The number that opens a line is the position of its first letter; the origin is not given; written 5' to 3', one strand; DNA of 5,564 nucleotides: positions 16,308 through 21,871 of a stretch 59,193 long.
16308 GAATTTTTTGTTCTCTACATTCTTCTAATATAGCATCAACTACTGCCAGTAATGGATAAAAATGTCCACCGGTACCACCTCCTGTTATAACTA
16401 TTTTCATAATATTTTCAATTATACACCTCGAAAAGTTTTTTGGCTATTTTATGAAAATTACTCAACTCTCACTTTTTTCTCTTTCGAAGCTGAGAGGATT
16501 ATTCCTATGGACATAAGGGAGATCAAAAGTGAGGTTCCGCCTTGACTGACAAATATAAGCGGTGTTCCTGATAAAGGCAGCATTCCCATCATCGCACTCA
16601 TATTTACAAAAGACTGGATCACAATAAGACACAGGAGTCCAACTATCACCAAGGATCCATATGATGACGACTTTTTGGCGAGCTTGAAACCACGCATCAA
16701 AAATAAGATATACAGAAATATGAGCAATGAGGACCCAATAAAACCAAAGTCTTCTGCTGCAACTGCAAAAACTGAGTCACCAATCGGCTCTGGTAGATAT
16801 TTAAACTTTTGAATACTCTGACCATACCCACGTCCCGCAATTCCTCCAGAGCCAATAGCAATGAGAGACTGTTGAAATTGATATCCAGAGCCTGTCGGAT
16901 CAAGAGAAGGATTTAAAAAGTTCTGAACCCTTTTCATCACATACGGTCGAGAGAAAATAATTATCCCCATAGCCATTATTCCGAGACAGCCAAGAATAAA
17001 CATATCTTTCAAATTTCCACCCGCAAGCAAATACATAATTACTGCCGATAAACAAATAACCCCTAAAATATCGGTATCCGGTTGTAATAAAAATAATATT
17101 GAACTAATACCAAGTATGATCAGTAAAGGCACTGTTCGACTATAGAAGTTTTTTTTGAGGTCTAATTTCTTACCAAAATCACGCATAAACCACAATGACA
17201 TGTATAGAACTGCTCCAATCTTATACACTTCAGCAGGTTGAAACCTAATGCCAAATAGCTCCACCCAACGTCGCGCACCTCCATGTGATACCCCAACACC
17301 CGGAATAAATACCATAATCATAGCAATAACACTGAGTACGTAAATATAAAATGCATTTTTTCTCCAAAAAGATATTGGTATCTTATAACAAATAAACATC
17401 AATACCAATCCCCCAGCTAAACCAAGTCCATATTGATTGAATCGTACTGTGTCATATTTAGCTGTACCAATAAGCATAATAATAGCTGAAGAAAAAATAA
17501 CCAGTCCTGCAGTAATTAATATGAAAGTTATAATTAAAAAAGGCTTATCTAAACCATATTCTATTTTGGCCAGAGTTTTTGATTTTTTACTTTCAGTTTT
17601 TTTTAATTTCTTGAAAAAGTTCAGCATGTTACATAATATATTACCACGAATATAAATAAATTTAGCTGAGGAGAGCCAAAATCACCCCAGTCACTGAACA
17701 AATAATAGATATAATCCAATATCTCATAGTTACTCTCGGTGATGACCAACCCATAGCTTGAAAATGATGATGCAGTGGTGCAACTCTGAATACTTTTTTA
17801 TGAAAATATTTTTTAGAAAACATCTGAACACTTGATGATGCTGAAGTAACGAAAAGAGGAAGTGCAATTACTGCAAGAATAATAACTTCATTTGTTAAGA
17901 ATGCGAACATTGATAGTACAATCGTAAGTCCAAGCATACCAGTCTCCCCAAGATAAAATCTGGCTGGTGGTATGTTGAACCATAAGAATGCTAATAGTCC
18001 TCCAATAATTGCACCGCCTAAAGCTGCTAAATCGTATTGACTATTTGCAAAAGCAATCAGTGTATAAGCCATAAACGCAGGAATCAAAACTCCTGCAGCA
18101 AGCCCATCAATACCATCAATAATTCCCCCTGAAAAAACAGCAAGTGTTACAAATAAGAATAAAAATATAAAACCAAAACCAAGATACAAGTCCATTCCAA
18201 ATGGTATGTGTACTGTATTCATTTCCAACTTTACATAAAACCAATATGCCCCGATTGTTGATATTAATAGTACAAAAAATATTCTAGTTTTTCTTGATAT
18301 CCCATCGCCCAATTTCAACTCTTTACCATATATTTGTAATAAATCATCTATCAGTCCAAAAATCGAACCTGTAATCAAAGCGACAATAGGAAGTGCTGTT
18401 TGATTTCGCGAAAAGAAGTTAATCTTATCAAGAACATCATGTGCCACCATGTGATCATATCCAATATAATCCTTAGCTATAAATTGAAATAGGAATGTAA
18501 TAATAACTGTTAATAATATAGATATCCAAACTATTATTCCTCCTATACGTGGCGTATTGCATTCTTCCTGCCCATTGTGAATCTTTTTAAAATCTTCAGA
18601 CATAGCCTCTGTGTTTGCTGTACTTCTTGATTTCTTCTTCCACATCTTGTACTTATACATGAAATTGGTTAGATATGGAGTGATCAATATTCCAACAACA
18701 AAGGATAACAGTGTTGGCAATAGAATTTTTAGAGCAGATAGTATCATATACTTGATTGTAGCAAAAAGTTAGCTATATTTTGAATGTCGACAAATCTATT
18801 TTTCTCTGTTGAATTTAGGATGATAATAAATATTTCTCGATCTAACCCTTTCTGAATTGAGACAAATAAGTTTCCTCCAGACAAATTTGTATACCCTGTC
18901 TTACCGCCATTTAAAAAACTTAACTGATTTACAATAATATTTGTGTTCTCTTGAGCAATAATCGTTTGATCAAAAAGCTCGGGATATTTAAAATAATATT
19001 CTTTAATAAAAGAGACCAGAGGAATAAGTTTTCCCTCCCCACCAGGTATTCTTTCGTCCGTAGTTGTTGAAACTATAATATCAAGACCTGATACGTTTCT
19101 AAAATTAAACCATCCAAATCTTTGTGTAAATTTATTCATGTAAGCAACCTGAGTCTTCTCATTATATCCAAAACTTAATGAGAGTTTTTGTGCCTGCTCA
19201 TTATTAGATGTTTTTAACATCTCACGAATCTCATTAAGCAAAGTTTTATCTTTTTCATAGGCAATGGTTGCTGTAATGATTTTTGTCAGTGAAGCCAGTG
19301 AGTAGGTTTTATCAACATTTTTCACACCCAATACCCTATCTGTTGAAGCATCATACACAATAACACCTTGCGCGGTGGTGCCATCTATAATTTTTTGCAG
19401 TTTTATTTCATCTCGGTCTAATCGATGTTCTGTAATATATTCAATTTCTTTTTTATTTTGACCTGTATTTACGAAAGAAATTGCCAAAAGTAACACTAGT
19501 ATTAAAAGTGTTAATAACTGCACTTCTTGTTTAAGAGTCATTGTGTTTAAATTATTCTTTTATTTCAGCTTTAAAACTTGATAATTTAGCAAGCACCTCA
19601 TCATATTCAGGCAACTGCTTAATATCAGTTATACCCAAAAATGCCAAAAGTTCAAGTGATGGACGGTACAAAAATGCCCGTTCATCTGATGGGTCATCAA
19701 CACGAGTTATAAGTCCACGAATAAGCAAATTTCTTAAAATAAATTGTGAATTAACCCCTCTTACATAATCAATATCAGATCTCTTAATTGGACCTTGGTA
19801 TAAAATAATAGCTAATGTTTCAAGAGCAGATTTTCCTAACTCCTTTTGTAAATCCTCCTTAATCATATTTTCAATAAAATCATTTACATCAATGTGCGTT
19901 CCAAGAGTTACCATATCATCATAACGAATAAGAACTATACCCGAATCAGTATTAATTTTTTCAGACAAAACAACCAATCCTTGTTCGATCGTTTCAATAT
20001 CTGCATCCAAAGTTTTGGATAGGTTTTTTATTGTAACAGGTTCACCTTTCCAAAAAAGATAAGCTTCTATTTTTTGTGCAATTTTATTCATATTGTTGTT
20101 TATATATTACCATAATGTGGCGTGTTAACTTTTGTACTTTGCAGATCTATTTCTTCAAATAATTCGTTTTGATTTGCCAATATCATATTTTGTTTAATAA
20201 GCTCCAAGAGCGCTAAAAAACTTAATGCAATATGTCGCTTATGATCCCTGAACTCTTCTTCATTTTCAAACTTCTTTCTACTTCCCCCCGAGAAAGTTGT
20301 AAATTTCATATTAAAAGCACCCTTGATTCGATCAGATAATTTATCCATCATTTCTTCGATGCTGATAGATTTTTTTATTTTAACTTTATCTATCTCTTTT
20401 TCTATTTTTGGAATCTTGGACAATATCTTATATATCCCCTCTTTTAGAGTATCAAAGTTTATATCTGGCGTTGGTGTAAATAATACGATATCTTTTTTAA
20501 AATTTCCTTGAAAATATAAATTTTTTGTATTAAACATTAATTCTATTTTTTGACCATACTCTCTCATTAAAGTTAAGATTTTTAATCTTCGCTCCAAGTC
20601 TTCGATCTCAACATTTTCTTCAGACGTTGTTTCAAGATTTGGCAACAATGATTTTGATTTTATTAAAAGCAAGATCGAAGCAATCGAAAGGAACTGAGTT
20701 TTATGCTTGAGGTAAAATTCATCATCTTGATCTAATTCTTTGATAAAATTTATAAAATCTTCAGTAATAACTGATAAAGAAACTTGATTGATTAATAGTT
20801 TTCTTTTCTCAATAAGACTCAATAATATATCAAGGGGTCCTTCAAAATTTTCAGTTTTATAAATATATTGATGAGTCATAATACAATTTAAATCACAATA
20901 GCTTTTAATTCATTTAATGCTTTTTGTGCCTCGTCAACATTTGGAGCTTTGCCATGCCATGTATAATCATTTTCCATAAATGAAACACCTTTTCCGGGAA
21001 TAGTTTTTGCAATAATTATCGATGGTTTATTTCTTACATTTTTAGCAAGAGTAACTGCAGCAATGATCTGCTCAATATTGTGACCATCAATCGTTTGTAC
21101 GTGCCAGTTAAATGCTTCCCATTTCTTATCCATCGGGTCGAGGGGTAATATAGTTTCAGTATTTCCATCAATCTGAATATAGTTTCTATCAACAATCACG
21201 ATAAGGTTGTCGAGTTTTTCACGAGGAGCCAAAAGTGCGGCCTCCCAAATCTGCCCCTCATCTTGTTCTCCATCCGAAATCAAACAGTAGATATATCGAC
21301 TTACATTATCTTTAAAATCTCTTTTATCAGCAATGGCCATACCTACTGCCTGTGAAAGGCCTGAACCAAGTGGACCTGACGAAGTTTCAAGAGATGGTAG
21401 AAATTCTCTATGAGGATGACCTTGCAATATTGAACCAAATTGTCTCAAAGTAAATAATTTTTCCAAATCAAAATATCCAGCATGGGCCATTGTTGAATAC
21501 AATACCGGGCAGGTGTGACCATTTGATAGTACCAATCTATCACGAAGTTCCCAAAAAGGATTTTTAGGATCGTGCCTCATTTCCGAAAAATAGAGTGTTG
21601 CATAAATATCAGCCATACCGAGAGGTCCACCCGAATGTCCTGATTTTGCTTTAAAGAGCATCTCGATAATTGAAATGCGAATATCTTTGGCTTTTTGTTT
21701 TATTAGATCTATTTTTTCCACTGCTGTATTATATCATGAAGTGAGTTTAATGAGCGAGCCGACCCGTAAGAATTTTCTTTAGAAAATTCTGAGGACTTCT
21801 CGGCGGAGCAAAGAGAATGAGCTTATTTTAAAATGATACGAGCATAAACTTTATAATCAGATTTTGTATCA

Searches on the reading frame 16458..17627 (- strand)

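Call 52: search_protein_families(library=pfam, proteins=[window:16458-17627:-], max_evalue=0.00001)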
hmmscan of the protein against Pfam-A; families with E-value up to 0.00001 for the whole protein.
window:16458-17627:- (389 aa): 1 family
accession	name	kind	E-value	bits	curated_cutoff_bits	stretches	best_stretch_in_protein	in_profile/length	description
PF01098.24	FTSW_RODA_SPOVE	-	1.8e-82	277.6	26.4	1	31-385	4-355/356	Cell cycle protein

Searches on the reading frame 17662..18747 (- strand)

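Call 52: search_protein_families(library=pfam, proteins=[window:17662-18747:-], max_evalue=0.00001)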
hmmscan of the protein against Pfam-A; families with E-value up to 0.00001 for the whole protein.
window:17662-18747:- (361 aa): 1 family
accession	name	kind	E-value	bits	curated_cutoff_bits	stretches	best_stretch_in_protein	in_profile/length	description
PF00953.26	Glycos_transf_4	-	1.7e-19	70.8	27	1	122-283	6-157/160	Glycosyl transferase family 4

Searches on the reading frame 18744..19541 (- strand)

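Call 52: search_protein_families(library=pfam, proteins=[window:18744-19541:-], max_evalue=0.00001)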
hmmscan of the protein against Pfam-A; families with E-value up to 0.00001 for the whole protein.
window:18744-19541:- (265 aa): 1 family
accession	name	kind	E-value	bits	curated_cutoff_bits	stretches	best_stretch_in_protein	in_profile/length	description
PF00768.25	Peptidase_S11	-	3.4e-14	53.3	27.6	1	56-118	11-73/239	D-alanyl-D-alanine carboxypeptidase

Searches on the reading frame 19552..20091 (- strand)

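Call 52: search_protein_families(library=pfam, proteins=[window:19552-20091:-], max_evalue=0.00001)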
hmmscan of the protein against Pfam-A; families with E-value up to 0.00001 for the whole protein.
window:19552-20091:- (179 aa): 1 family
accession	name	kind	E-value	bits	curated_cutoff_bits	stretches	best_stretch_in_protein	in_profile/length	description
PF04079.22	SMC_ScpB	-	1.5e-35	122.6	27.4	1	7-162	2-159/160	Segregation and condensation complex subunit ScpB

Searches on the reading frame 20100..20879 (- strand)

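Call 52: search_protein_families(library=pfam, proteins=[window:20100-20879:-], max_evalue=0.00001)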
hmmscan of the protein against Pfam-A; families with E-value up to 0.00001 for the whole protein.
window:20100-20879:- (259 aa): 1 family
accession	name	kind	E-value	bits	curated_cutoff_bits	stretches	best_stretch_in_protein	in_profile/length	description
PF02616.19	SMC_ScpA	-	3.3e-15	57.2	24.6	1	22-247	1-230/232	Segregation and condensation protein ScpA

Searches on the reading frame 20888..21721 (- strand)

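Call 52: search_protein_families(library=pfam, proteins=[window:20888-21721:-], max_evalue=0.00001)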
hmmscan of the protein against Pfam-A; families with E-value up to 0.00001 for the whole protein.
window:20888-21721:- (277 aa): 2 families
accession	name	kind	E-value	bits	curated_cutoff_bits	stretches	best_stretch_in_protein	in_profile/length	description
PF00456.26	Transketolase_N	-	6.9e-66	222.9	22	1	9-267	4-270/334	Transketolase, thiamine diphosphate binding domain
PF13292.11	DXP_synthase_N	-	1e-09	38.5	21.2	1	7-188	18-179/274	1-deoxy-D-xylulose-5-phosphate synthase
